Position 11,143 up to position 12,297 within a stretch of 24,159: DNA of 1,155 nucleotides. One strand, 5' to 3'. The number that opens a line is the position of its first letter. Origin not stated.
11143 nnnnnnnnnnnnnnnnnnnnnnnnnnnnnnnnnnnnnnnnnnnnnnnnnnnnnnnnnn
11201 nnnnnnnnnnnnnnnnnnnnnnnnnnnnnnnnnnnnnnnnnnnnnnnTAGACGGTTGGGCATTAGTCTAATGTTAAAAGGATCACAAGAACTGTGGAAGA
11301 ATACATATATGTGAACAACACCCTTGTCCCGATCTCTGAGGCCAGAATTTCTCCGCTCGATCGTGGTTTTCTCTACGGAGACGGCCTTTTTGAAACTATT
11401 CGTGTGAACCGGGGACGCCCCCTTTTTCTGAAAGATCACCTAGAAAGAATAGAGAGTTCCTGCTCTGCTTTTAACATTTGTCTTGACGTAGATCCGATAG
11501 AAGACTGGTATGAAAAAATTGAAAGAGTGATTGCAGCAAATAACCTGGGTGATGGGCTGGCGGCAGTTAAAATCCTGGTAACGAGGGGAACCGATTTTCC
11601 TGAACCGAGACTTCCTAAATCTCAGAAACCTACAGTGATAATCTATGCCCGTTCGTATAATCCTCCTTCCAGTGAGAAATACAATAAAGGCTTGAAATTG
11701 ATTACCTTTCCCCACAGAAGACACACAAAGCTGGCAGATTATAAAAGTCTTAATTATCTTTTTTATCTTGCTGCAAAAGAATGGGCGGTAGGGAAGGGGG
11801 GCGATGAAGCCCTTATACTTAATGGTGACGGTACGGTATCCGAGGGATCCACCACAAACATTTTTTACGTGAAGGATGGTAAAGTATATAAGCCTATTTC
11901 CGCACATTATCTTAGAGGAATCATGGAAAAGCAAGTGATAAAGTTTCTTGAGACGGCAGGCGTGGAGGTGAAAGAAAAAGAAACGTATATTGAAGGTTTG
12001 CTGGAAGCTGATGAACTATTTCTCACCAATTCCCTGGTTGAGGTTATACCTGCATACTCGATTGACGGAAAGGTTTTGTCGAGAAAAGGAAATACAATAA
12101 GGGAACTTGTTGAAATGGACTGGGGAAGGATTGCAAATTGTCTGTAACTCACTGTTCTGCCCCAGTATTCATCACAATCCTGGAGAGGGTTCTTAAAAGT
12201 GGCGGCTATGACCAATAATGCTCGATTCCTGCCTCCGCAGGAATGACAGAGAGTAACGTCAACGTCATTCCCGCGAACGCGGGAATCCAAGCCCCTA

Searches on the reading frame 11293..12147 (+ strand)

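Call 9: search_protein_families(library=pfam, proteins=[window:11293-12147:+])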
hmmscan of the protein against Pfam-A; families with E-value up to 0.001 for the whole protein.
window:11293-12147:+ (284 aa): 1 family
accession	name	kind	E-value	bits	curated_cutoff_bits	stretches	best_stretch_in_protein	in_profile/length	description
PF01063.24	Aminotran_4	-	1.3e-55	189.1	28.5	1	31-257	1-223/223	Amino-transferase class IV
